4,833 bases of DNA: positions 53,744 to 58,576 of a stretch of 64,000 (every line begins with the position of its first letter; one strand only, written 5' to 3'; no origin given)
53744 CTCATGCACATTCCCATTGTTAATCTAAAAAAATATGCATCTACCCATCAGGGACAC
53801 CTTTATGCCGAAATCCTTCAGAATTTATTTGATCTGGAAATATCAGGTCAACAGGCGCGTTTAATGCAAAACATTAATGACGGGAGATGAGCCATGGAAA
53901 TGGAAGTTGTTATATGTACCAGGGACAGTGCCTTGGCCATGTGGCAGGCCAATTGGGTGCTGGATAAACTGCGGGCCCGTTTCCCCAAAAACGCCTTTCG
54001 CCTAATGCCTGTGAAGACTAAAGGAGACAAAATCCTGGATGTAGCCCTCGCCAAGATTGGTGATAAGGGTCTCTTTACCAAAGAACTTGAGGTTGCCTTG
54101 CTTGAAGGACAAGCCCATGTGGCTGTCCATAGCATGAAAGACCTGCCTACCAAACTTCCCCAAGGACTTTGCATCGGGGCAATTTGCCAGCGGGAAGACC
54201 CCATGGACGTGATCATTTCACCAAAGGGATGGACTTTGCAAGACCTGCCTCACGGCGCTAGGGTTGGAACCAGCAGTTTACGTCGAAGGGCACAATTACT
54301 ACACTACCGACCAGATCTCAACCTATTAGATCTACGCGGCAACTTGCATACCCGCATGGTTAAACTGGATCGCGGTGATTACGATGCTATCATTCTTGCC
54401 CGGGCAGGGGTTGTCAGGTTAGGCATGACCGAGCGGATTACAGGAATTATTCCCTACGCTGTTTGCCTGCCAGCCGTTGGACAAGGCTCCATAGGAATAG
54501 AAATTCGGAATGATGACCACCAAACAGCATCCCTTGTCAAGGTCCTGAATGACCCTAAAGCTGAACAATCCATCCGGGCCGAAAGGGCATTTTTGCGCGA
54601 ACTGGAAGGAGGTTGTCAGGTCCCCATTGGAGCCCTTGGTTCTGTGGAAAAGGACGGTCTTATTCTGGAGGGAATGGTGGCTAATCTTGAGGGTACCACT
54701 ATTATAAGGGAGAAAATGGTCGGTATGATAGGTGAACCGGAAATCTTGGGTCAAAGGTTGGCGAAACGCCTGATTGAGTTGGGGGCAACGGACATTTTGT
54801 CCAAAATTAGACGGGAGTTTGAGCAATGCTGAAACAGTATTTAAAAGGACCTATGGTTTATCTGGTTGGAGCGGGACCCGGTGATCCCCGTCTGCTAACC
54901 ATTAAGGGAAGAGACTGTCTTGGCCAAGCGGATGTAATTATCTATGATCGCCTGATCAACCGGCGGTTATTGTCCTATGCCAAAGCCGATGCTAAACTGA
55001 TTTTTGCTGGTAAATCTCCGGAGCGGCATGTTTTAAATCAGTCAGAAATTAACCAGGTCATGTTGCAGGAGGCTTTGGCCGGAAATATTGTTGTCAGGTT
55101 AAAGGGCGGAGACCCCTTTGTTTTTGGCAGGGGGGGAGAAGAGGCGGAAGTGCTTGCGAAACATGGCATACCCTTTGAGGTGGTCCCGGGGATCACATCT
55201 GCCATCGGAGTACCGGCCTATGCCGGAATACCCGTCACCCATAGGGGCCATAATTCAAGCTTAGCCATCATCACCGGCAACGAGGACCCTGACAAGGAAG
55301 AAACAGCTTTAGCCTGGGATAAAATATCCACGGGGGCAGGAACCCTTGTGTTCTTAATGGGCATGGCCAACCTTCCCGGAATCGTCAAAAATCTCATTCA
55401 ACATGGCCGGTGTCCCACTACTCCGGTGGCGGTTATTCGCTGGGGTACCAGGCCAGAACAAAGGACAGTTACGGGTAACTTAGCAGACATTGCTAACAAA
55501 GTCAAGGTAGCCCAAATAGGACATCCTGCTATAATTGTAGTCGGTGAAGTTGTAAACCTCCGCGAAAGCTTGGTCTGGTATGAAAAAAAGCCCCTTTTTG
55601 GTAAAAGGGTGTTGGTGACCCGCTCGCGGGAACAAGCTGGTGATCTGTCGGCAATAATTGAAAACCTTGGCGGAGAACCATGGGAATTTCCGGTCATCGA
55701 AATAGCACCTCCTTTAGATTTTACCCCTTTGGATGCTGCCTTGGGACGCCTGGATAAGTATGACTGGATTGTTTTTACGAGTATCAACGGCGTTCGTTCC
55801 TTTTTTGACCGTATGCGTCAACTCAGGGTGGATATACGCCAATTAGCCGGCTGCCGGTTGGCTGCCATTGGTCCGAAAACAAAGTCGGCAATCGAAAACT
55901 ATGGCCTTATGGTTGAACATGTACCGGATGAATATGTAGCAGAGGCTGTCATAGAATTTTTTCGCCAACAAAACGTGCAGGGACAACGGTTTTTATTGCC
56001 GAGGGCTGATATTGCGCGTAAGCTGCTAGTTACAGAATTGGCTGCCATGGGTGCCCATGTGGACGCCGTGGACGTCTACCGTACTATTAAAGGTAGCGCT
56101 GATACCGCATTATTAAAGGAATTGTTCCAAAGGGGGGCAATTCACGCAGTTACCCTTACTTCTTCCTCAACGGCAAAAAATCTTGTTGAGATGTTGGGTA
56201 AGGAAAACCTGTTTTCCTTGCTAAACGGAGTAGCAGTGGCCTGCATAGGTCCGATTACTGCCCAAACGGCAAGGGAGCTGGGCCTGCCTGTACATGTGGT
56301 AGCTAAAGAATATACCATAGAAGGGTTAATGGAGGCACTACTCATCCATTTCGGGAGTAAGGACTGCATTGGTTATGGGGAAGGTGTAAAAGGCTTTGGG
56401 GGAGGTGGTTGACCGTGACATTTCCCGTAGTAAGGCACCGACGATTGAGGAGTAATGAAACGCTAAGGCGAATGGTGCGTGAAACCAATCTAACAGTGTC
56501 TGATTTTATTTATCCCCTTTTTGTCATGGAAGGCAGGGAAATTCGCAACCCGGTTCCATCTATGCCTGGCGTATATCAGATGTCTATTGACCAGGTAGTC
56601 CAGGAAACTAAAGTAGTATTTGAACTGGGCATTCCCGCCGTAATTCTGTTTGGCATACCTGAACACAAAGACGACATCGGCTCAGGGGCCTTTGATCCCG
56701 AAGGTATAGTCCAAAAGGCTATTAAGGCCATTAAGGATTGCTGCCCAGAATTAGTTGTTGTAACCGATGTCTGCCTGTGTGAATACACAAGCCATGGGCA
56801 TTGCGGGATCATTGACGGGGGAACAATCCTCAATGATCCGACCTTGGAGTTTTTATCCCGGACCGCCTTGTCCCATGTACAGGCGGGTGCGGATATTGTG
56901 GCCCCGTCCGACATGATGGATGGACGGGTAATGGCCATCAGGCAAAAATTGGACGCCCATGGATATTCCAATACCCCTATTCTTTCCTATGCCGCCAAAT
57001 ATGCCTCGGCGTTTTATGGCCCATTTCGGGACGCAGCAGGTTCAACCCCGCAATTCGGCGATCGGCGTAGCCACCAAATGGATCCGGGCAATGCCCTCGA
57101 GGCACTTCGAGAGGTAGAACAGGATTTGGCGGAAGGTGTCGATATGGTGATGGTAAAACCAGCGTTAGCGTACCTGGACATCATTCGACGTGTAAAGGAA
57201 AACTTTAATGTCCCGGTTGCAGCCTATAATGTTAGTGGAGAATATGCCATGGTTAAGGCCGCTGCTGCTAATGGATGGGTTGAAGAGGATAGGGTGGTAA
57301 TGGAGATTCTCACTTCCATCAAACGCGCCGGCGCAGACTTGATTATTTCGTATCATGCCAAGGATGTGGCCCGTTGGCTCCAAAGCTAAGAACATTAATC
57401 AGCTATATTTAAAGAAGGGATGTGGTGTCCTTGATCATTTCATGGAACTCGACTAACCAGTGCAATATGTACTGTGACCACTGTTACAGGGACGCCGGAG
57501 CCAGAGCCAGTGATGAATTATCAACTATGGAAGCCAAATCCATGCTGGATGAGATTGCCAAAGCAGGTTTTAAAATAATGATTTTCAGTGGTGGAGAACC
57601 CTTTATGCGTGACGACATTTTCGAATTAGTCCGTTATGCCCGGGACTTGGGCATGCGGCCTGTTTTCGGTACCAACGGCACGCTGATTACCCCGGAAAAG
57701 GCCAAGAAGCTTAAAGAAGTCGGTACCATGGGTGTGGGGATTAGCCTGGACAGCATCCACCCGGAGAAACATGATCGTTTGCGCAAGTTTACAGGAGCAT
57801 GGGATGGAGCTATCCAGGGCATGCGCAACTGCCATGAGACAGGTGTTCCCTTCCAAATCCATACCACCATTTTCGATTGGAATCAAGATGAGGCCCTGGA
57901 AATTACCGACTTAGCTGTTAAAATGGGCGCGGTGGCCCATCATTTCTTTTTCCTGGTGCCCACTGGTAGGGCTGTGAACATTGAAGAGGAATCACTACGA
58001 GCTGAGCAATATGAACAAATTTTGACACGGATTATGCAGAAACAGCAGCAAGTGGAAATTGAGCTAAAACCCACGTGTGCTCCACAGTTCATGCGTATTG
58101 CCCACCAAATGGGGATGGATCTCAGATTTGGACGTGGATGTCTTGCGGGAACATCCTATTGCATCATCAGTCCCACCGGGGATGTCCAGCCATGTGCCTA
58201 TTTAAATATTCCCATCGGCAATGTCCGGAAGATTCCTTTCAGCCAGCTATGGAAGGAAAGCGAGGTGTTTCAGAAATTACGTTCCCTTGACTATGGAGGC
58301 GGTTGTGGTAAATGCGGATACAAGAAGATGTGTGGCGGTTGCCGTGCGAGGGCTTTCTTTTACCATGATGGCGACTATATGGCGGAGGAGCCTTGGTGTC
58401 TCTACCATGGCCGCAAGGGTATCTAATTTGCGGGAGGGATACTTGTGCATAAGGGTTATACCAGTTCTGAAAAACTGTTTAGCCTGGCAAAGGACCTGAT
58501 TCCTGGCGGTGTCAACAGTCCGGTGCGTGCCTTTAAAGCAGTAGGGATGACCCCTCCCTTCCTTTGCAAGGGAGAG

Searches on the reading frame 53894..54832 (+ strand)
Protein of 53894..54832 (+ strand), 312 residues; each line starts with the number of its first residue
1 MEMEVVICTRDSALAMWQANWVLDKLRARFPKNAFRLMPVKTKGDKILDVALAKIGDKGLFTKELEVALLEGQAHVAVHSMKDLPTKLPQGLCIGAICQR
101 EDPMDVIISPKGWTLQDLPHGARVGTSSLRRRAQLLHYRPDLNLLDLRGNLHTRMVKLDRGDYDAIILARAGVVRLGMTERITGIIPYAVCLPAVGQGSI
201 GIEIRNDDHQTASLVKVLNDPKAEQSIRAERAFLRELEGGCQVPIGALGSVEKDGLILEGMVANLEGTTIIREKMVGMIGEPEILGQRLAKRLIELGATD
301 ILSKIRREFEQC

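Call 59: search_protein_families(library=pfam, proteins=[window:53894-54832:+], max_evalue=0.00001)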
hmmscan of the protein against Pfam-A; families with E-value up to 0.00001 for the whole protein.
window:53894-54832:+ (312 aa): 2 families
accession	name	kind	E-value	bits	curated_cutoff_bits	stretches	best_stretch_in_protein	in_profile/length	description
PF01379.25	Porphobil_deam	-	3.8e-83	278.5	22.1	1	5-212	1-206/207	Porphobilinogen deaminase, dipyromethane cofactor binding domain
PF03900.20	Porphobil_deamC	-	3.7e-20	72.5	26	1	227-294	4-73/74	Porphobilinogen deaminase, C-terminal domain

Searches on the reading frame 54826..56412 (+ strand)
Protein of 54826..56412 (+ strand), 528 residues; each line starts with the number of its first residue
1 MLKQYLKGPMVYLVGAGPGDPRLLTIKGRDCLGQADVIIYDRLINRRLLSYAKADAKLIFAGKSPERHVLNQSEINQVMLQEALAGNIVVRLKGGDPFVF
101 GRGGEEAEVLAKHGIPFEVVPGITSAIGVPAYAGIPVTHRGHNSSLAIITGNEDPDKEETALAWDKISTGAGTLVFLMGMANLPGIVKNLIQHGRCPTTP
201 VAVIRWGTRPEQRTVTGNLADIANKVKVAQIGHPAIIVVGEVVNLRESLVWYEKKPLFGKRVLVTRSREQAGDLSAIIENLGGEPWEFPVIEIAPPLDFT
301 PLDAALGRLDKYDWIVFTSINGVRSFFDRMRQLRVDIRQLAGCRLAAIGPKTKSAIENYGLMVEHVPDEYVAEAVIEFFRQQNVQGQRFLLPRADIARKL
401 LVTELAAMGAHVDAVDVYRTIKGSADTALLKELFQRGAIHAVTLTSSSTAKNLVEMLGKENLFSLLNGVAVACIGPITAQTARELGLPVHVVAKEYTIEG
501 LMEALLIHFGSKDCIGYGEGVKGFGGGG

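Call 59: search_protein_families(library=pfam, proteins=[window:54826-56412:+], max_evalue=0.00001)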
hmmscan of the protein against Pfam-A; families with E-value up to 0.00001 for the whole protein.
window:54826-56412:+ (528 aa): 2 families
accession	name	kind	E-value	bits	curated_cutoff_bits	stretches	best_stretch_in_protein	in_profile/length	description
PF02602.20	HEM4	-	3.5e-74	249.2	27.5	1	273-502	2-230/231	Uroporphyrinogen-III synthase HemD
PF00590.25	TP_methylase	-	5.7e-55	187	27.8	1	10-222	1-211/212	Tetrapyrrole (Corrin/Porphyrin) Methylases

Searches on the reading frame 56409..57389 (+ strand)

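Call 59: search_protein_families(library=pfam, proteins=[window:56409-57389:+], max_evalue=0.00001)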
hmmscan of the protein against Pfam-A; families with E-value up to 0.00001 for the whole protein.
window:56409-57389:+ (326 aa): 1 family
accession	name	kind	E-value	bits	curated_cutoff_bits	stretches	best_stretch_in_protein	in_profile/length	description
PF00490.27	ALAD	-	6.8e-155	515.4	24.6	1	8-323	2-317/317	Delta-aminolevulinic acid dehydratase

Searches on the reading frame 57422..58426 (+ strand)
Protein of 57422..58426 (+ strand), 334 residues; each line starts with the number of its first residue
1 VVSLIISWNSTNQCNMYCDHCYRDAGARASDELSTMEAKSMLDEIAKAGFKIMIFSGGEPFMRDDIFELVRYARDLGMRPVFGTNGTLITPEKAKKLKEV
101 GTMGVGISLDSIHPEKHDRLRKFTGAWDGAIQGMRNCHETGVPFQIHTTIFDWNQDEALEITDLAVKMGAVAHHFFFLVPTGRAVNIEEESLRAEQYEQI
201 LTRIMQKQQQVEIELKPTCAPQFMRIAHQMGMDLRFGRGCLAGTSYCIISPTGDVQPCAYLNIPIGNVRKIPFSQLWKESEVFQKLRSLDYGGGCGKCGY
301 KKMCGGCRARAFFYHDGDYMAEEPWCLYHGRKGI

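Call 59: search_protein_families(library=pfam, proteins=[window:57422-58426:+], max_evalue=0.00001)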
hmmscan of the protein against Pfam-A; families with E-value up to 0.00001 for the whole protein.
window:57422-58426:+ (334 aa): 3 families
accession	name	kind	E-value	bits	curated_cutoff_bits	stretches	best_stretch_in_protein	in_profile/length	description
PF04055.27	Radical_SAM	-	1.1e-28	101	29.5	1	9-164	2-165/166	Radical SAM superfamily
PF13186.11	SPASM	-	2.7e-09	37.6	21.5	1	240-298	1-66/67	Iron-sulfur cluster-binding domain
PF13353.11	Fer4_12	-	8.7e-06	26.5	22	0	12-90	13-95/137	4Fe-4S single cluster domain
